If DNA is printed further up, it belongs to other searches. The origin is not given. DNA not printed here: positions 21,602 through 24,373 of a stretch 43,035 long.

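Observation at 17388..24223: Coupled pair of giant YYY/DUF2298-type membrane proteins, one fused to a GT-C-like module: candidate uncharacterised envelope glycosylation/polymerisation machine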

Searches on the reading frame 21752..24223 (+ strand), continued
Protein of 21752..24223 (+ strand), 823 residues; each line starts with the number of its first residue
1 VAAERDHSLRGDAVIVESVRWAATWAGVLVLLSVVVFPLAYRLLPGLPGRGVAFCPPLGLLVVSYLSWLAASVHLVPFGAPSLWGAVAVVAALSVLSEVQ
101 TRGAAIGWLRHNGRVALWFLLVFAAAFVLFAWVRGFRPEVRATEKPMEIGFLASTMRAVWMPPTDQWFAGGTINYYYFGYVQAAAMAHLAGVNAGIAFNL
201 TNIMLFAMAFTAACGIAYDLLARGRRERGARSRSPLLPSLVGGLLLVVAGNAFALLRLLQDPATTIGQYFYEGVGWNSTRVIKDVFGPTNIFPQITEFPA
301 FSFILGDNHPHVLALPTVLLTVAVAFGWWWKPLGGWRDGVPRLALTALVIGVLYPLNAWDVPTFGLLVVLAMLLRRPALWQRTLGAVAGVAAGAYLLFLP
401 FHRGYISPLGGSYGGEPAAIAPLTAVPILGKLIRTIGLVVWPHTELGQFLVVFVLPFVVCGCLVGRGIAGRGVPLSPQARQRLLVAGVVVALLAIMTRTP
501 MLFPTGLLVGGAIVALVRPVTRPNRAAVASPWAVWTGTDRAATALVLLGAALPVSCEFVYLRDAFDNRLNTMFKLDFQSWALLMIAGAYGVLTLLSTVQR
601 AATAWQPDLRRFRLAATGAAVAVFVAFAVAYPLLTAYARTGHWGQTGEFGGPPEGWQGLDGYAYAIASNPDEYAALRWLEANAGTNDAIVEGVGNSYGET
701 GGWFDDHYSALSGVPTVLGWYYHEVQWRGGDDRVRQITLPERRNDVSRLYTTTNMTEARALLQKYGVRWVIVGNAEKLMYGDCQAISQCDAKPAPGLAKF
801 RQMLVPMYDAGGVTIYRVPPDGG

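Call 46: find_encoding_contigs(protein=P0060, flank=10000, max_places=2)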
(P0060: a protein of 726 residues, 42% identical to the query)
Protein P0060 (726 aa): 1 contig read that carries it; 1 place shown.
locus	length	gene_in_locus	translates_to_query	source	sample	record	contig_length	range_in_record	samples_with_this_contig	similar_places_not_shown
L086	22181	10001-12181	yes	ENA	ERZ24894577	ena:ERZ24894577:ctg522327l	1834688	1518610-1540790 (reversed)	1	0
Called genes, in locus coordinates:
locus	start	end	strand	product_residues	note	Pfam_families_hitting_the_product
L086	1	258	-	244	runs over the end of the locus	PF00583:Acetyltransf_1, PF13508:Acetyltransf_7, PF13673:Acetyltransf_10, PF08445:FR47 (weak)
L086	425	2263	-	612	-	PF01019:G_glu_transpept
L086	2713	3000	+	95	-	PF12441:CopG_antitoxin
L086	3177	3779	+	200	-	PF01209:Ubie_methyltran (weak), PF08241:Methyltransf_11, PF08242:Methyltransf_12 (weak), PF13649:Methyltransf_25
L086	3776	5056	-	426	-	PF12679:ABC2_membrane_2, PF12698:ABC2_membrane_3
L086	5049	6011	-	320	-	PF00005:ABC_tran, PF13304:AAA_21, PF13732:DrrA1-3_C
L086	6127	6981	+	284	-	PF01436:NHL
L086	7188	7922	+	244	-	PF00702:Hydrolase, PF13419:HAD_2, PF13242:Hydrolase_like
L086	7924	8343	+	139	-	PF01894:YjbQ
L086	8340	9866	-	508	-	PF01547:SBP_bac_1, PF13416:SBP_bac_8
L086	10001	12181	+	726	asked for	PF10060:DUF2298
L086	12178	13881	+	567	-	PF13231:PMT_2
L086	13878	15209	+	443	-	PF00070:Pyr_redox (weak), PF01266:DAO, PF01593:Amino_oxidase, PF03486:HI0933_like (faint), PF07992:Pyr_redox_2 (weak), PF13450:NAD_binding_8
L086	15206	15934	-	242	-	PF04029:2-ph_phosp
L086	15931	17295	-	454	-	PF01554:MatE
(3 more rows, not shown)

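Call 50: search_protein_families(library=pfam, alignment_id=A3, max_evalue=1)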
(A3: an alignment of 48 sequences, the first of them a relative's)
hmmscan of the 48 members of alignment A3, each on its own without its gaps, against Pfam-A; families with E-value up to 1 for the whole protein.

A. member 1, P0001 (810 aa): 1 family
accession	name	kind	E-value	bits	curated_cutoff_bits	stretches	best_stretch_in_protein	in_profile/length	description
PF10060.15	DUF2298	-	9.5e-96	322.1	27.8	1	49-570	1-488/488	Uncharacterized membrane protein (DUF2298)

B. families by the number of members that match (of 48 scanned): 13 families
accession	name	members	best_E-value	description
PF10060.15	DUF2298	48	1.3e-126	Uncharacterized membrane protein (DUF2298)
PF06596.16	PsbX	1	0.0091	Photosystem II reaction centre X protein (PsbX)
PF04341.17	DUF485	1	0.017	Protein of unknown function, DUF485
PF13727.12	CoA_binding_3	1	0.022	CoA-binding domain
PF23933.1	DUF7269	1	0.035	Family of unknown function (DUF7269)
PF20535.3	DUF6750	1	0.051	Family of unknown function (DUF6750)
PF04995.19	CcmD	1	0.13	Heme exporter protein D (CcmD)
PF15220.11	HILPDA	1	0.15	Hypoxia-inducible lipid droplet-associated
PF15125.11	TMEM238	1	0.28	TMEM238 protein family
PF12273.13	RCR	1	0.28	Chitin synthesis regulation, resistance to Congo red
PF14126.11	DUF4293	1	0.77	Domain of unknown function (DUF4293)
PF20394.4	DUF6688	1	0.96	DUF6688 N-terminal domain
PF12173.13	BacteriocIIc_cy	1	1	Bacteriocin class IIc cyclic gassericin A-like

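Call 62: search_protein_representatives(alignment_id=A1)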
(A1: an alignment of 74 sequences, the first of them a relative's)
Query: 74 sequences, 807 profile positions. Proteins with E-value up to 0.001 (for the whole library): 10542; up to 1e-10: 8324; up to 1e-30: 5364. The best 150 are listed.
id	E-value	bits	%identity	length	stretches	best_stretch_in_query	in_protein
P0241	0.0e+00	1061.0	-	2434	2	7-805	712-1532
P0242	0.0e+00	1059.5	-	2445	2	6-806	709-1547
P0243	0.0e+00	1054.2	-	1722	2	14-805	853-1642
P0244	2.6e-294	995.0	-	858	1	4-806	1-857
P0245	1.7e-293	992.3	-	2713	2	7-806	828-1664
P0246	1.1e-287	973.1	-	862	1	4-805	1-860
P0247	4.1e-286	967.9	-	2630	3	7-804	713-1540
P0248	6.5e-285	963.9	-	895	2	2-415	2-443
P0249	1.3e-284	963.0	-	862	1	5-806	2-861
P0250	7.8e-284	960.3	-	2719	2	6-806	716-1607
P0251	2.5e-279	945.5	-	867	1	4-805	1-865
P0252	3.3e-278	941.8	-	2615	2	5-805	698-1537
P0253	6.3e-278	940.8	-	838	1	4-806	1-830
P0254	1.2e-277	939.9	-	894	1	4-805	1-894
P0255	1.9e-277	939.2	-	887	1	4-806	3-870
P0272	1.3e-262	890.1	-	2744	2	4-805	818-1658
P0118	1.1e-254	863.9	-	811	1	21-805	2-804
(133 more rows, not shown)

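Call 66: search_protein_families(library=pfam, proteins=[P0241, P0245, P0272], max_evalue=0.001)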
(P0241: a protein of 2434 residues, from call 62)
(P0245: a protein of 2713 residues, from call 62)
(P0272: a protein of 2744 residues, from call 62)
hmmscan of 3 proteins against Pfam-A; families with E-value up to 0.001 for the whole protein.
P0241 (2434 aa): 3 families
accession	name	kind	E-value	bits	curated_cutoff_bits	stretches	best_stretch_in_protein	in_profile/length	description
PF10060.15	DUF2298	-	4.2e-222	738.8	27.8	2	752-1318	1-488/488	Uncharacterized membrane protein (DUF2298)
PF13231.12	PMT_2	-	5e-12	46.8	26.1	1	142-249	24-131/160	Dolichyl-phosphate-mannose-protein mannosyltransferase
PF02366.24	PMT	-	3.9e-11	43.4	22.7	1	143-255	86-204/245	Dolichyl-phosphate-mannose-protein mannosyltransferase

P0245 (2713 aa): 6 families
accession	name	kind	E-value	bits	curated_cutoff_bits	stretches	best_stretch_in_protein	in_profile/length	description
PF10060.15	DUF2298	-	9.5e-225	747.5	27.8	2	1758-2290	1-488/488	Uncharacterized membrane protein (DUF2298)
PF07719.23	TPR_2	-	6.8e-10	38.7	27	1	2666-2697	2-33/34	Tetratricopeptide repeat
PF13432.12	TPR_16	-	4.1e-07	30.8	32.7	1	2636-2699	2-65/65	Tetratricopeptide repeat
PF13181.12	TPR_8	-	1.3e-06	28.5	25.7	0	2633-2663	3-33/34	Tetratricopeptide repeat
PF13414.12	TPR_11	-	2.9e-06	27.3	26.8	0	2638-2679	1-42/42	TPR repeat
PF00515.34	TPR_1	-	6.1e-05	23.1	27.8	0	2634-2662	4-32/34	Tetratricopeptide repeat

P0272 (2744 aa): 13 families
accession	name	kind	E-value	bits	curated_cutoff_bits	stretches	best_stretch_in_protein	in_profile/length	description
PF10060.15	DUF2298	-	1.6e-229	763.3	27.8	2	1753-2299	1-488/488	Uncharacterized membrane protein (DUF2298)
PF07719.23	TPR_2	-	3.7e-13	48.9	27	1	2698-2729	2-33/34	Tetratricopeptide repeat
PF00515.34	TPR_1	-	1.4e-12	47.3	27.8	0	2666-2693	4-31/34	Tetratricopeptide repeat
PF13181.12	TPR_8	-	1.7e-12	46.9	25.7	1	2665-2694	3-32/34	Tetratricopeptide repeat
PF14559.12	TPR_19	-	1.4e-10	41.8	25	2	2584-2629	13-58/68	Tetratricopeptide repeat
PF13414.12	TPR_11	-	3.6e-10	39.8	26.8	1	2673-2711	4-42/42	TPR repeat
PF13431.12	TPR_17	-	7.7e-10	38.7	24.4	0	2686-2717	2-33/34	Tetratricopeptide repeat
PF13432.12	TPR_16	-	2.8e-09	37.7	32.7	1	2668-2730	2-64/65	Tetratricopeptide repeat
PF13428.12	TPR_14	-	2.4e-07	31.2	23.5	0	2698-2730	2-34/44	Tetratricopeptide repeat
PF13424.12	TPR_12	-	3.1e-07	30.9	30.1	1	2665-2727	5-75/77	Tetratricopeptide repeat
PF12895.13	ANAPC3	-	1.4e-06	28.9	27.2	0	2589-2655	15-81/82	Anaphase-promoting complex, cyclosome, subunit 3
PF14561.12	TPR_20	-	7.9e-06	26.5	25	0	2580-2621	6-47/90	Tetratricopeptide repeat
PF13371.12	TPR_9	-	3.1e-05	24.3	35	1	2674-2740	6-72/73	Tetratricopeptide repeat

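Call 67: find_encoding_contigs(protein=P0116, flank=10000, max_places=1)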
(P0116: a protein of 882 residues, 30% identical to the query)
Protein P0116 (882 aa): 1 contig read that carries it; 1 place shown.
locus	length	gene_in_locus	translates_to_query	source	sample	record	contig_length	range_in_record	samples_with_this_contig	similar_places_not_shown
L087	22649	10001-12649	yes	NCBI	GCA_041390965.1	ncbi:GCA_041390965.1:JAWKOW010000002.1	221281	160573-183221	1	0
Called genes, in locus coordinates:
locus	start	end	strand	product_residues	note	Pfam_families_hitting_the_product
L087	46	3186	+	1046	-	PF00464:SHMT, PF01571:GCV_T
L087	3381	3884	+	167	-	-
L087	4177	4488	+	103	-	-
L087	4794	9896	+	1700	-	PF13231:PMT_2, PF10060:DUF2298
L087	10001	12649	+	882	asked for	PF10060:DUF2298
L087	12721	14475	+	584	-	PF13231:PMT_2 (weak)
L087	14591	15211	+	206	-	PF07638:Sigma70_ECF (faint), PF04542:Sigma70_r2, PF04545:Sigma70_r4, PF08281:Sigma70_r4_2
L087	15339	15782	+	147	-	-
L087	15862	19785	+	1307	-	PF13231:PMT_2, PF08450:SGL (faint), PF17170:DUF5128 (weak), PF25021:TEN_NHL (faint), PF01436:NHL, PF17170:DUF5128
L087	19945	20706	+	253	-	PF00106:adh_short, PF08659:KR, PF01370:Epimerase (weak), PF13561:adh_short_C2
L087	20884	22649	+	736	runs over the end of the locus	PF00324:AA_permease, PF13520:AA_permease_2, PF03522:SLC12 (weak)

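Call 68: find_encoding_contigs(protein=P0118, flank=10000, max_places=1)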
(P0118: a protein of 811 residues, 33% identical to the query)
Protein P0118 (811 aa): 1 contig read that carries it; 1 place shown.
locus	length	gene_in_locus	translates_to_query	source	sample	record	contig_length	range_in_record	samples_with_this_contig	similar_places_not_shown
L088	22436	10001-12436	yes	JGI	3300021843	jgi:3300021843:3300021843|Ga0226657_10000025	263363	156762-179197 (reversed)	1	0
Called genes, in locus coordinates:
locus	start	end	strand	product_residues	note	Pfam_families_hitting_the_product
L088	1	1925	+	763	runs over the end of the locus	PF13231:PMT_2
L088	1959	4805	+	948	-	PF02743:dCache_1, PF00015:MCPsignal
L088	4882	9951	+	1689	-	PF10060:DUF2298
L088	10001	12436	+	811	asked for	PF10060:DUF2298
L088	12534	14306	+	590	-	-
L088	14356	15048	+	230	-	PF13189:Cytidylate_kin2, PF01202:SKI (faint), PF02224:Cytidylate_kin, PF13207:AAA_17 (faint), PF13238:AAA_18 (faint)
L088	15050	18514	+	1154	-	PF13188:PAS_8 (faint), PF02743:dCache_1 (weak), PF00672:HAMP (weak), PF00512:HisKA, PF02518:HATPase_c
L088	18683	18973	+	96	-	PF01250:Ribosomal_S6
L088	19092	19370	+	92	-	PF01084:Ribosomal_S18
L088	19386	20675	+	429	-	PF13623:SurA_N_2 (weak), PF13624:SurA_N_3, PF13145:Rotamase_2, PF13616:Rotamase_3, PF00639:Rotamase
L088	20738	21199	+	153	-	PF08239:SH3_3 (faint)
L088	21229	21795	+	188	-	-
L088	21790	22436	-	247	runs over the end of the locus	PF00072:Response_reg, PF00486:Trans_reg_C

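Call 69: find_encoding_contigs(protein=P0090, flank=10000, max_places=1)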
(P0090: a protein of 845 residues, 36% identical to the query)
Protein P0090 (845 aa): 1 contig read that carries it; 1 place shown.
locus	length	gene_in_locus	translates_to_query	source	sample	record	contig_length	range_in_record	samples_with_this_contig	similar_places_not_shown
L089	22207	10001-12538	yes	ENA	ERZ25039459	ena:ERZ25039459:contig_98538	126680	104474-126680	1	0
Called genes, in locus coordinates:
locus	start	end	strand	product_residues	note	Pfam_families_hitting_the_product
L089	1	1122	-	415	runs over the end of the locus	PF00072:Response_reg (weak), PF07228:SpoIIE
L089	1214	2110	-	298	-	PF13302:Acetyltransf_3 (faint), PF00583:Acetyltransf_1, PF13673:Acetyltransf_10, PF08445:FR47, PF13508:Acetyltransf_7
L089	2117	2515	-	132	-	PF00300:His_Phos_1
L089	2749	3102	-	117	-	PF08239:SH3_3 (weak)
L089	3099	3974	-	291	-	-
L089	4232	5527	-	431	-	PF05977:MFS_3, PF07690:MFS_1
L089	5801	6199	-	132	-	PF22746:SHOCT-like_DUF2089-C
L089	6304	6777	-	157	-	PF22747:Zn_ribbon_DUF2089, PF09862:DUF2089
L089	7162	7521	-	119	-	PF20114:DUF6504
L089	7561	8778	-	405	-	PF04055:Radical_SAM (weak)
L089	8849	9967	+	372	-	PF01168:Ala_racemase_N, PF14031:D-ser_dehydrat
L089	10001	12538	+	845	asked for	PF10060:DUF2298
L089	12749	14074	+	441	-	PF03721:UDPG_MGDP_dh_N, PF03807:F420_oxidored (faint), PF00984:UDPG_MGDP_dh, PF03720:UDPG_MGDP_dh_C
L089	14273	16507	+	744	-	PF08448:PAS_4 (weak), PF01590:GAF, PF13185:GAF_2, PF13492:GAF_3 (weak), PF13185:GAF_2, PF08448:PAS_4 (weak), PF00989:PAS, PF08447:PAS_3, +3 more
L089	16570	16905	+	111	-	PF01740:STAS, PF13466:STAS_2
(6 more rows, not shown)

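Call 70: find_encoding_contigs(protein=P0114, flank=10000, max_places=1)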
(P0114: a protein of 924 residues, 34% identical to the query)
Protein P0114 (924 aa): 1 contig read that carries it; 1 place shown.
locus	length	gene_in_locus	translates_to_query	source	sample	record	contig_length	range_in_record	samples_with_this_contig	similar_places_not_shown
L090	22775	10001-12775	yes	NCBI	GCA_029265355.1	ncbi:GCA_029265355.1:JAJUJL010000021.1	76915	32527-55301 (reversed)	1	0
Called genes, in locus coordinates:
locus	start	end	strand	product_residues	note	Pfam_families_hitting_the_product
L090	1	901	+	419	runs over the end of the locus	PF13439:Glyco_transf_4, PF13477:Glyco_trans_4_2 (weak), PF20706:GT4-conflict (faint), PF13579:Glyco_trans_4_4, PF00534:Glycos_transf_1, PF13692:Glyco_trans_1_4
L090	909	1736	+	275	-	PF13489:Methyltransf_23, PF08241:Methyltransf_11, PF08242:Methyltransf_12, PF13649:Methyltransf_25, PF13847:Methyltransf_31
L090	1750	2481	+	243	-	PF13489:Methyltransf_23, PF07021:MetW, PF13847:Methyltransf_31, PF08241:Methyltransf_11, PF08242:Methyltransf_12, PF13649:Methyltransf_25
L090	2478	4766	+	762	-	PF13231:PMT_2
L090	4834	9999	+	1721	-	PF13231:PMT_2 (weak), PF10060:DUF2298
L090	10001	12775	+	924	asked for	PF10060:DUF2298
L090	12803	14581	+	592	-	PF13231:PMT_2 (weak)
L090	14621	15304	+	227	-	PF02224:Cytidylate_kin, PF13189:Cytidylate_kin2, PF13207:AAA_17 (faint)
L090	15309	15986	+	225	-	PF01553:Acyltransferase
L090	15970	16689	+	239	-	PF01553:Acyltransferase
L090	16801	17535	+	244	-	PF01553:Acyltransferase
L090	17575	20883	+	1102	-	PF02743:dCache_1, PF00672:HAMP, PF01590:GAF (weak), PF13185:GAF_2, PF00989:PAS (weak), PF13188:PAS_8 (weak), PF00512:HisKA, PF02518:HATPase_c, +1 more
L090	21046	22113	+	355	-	PF06723:MreB_Mbl, PF00022:Actin (weak), PF00012:HSP70, PF14450:FtsA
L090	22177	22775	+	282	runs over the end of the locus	PF04085:MreC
